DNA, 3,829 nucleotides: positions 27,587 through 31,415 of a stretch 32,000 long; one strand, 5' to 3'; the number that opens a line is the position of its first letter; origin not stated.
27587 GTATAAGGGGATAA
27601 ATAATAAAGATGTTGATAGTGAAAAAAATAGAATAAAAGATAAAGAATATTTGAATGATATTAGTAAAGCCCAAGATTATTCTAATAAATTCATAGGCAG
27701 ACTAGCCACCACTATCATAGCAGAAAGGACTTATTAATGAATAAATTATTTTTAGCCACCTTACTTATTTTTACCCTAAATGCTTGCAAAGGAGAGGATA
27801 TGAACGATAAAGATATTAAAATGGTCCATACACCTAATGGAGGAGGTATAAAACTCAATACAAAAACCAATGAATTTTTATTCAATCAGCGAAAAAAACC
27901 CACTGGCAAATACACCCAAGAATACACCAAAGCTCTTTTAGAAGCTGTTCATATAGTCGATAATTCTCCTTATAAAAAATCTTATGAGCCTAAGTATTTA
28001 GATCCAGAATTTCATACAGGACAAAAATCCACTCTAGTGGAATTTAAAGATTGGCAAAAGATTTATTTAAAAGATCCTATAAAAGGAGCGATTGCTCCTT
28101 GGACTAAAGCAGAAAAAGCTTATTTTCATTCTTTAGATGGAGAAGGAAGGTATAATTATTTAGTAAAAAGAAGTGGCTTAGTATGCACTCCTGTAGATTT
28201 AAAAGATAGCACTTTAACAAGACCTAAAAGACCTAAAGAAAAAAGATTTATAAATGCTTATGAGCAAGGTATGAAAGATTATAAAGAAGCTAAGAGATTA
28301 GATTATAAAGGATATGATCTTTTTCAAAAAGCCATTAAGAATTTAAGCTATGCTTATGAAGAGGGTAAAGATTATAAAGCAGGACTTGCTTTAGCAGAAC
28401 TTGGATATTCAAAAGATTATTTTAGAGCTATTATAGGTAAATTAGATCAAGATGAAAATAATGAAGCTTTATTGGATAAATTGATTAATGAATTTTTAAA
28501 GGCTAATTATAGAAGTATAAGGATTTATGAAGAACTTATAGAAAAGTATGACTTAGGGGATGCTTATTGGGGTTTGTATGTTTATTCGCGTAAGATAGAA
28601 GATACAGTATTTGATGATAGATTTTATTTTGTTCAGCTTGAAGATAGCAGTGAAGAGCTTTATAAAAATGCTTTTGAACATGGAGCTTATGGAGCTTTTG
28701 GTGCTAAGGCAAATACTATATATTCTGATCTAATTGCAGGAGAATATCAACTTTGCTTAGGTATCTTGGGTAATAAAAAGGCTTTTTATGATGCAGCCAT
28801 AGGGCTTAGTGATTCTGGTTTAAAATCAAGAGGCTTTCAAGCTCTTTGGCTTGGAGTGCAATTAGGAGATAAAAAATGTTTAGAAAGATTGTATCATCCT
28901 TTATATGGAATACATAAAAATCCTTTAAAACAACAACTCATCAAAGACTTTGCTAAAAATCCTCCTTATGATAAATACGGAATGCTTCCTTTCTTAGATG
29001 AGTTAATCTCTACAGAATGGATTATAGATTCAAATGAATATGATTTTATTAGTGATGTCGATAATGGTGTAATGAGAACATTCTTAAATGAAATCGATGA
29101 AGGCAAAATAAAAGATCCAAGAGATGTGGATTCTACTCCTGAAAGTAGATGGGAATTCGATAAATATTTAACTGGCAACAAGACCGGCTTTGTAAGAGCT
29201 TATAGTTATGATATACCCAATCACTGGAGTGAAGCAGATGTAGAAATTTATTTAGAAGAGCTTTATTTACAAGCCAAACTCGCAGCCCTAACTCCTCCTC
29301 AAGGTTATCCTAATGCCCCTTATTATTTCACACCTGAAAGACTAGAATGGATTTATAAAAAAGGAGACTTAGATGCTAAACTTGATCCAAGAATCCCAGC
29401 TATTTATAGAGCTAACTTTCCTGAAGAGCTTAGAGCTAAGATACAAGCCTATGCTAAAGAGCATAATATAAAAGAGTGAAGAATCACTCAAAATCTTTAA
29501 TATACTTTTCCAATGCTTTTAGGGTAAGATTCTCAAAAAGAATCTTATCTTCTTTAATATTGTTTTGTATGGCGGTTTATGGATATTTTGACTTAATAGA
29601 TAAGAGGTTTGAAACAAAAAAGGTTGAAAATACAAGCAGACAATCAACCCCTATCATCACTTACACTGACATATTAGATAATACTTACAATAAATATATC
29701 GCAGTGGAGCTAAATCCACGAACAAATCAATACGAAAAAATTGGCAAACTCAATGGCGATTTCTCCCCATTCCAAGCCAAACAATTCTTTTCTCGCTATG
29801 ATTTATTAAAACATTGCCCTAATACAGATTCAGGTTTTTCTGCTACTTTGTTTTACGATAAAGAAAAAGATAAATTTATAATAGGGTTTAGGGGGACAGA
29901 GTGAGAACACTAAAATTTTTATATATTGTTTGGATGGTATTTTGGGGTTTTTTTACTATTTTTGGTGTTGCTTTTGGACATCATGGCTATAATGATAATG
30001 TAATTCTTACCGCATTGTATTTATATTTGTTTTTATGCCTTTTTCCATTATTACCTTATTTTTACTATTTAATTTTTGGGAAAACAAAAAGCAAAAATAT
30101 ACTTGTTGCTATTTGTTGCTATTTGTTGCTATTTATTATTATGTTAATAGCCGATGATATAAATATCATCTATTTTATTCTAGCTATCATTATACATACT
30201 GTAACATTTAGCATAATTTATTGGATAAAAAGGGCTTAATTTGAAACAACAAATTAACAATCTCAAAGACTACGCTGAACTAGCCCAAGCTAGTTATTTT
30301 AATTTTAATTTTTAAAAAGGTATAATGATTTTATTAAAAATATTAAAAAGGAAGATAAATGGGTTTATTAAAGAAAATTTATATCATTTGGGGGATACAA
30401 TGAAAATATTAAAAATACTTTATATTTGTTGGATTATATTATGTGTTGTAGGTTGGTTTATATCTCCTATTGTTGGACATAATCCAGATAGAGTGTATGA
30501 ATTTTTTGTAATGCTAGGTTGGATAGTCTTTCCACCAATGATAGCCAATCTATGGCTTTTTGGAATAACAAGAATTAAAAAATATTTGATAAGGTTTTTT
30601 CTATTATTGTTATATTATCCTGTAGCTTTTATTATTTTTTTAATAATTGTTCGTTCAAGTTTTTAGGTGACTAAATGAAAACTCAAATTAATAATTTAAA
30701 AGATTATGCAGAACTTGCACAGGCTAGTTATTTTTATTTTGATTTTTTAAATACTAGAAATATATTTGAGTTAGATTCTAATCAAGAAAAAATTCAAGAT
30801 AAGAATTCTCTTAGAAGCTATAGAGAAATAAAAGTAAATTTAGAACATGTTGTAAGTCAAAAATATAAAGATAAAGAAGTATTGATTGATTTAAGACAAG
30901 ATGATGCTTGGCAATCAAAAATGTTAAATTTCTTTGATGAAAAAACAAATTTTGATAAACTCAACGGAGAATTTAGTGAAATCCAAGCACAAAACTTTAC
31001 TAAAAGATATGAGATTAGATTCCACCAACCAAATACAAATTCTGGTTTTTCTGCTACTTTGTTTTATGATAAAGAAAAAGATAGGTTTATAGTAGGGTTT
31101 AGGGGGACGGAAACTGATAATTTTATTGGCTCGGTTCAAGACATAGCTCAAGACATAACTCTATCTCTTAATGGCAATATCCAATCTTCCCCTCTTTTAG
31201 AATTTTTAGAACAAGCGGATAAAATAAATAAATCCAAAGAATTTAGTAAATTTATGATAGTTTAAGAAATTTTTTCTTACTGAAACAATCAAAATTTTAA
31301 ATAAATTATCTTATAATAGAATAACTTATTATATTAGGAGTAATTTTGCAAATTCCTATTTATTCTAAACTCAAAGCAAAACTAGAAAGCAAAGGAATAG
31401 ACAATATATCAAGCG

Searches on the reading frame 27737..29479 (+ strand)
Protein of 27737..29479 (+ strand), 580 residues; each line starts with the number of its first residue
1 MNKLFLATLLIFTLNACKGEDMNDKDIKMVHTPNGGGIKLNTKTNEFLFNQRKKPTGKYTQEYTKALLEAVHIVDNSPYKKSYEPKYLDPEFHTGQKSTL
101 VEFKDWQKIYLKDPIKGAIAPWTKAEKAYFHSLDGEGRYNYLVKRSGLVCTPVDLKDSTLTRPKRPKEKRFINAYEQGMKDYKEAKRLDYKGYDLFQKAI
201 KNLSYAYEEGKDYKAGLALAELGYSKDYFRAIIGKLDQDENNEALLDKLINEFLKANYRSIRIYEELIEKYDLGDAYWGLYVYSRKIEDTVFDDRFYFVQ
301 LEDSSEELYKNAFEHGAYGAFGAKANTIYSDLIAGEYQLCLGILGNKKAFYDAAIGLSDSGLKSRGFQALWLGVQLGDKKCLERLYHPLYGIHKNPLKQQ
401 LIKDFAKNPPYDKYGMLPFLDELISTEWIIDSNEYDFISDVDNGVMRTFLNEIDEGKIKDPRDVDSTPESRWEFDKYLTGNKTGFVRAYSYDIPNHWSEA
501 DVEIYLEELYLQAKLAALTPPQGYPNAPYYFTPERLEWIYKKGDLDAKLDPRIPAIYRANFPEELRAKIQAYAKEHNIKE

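Call 5: search_protein_families(library=pfam, proteins=[window:27737-29479:+], max_evalue=0.01)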
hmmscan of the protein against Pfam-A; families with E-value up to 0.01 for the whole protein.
window:27737-29479:+ (580 aa): 0 families

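Call 7: search_protein_families(library=ncbifam, proteins=[window:27737-29479:+], max_evalue=0.01)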
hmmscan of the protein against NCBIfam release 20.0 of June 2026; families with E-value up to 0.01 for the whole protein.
window:27737-29479:+ (580 aa): 0 families

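Call 8: search_protein_families(library=padloc, proteins=[window:27737-29479:+], max_evalue=0.01)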
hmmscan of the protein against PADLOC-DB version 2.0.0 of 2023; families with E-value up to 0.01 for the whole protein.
window:27737-29479:+ (580 aa): 0 families

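Call 19: search_solved_structures(query=window:27737-29479:+, max_evalue=1)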
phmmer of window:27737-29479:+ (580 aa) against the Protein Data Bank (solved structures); distinct sequences matched with E-value up to 1: 0.

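Call 42: search_protein_families(library=pfam, proteins=[window:27737-29479:+], max_evalue=1)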
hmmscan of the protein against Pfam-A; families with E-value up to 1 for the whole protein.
window:27737-29479:+ (580 aa): 0 families

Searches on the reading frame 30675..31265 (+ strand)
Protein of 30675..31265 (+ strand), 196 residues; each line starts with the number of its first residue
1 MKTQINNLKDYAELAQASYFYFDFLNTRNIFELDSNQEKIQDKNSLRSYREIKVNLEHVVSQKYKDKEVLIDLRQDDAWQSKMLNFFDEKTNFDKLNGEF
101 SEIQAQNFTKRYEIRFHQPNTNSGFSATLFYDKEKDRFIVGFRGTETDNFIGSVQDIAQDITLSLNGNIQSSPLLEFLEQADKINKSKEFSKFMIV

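Call 14: find_encoding_contigs(protein=window:30675-31265:+, flank=10000, max_places=4)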
Protein window:30675-31265:+ (196 aa): 1 contig read that carries it; 1 place shown.
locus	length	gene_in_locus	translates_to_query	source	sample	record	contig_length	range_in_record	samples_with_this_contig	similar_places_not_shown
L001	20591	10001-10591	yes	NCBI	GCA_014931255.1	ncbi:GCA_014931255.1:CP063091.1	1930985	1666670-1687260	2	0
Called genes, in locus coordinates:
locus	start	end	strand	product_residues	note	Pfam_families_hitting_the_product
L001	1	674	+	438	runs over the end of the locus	-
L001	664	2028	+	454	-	-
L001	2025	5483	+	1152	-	-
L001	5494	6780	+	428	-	-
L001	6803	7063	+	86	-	-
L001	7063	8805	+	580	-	-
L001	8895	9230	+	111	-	-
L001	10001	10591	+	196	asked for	-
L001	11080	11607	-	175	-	PF03167:UDG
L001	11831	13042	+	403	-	PF03616:Glt_symporter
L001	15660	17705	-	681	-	-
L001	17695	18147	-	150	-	PF06271:RDD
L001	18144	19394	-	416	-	PF02844:GARS_N, PF01071:GARS_A, PF02655:ATP-grasp_3, PF02786:CPSase_L_D2 (weak), PF02222:ATP-grasp, PF02843:GARS_C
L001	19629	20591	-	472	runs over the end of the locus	-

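Call 42: search_protein_families(library=pfam, proteins=[window:30675-31265:+], max_evalue=1)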
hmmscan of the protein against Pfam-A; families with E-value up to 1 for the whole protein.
window:30675-31265:+ (196 aa): 1 family
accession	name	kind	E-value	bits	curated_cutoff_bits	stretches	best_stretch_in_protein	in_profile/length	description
PF03244.19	PSI_PsaH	-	0.005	16.8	25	1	53-112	35-95/139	Photosystem I reaction centre subunit VI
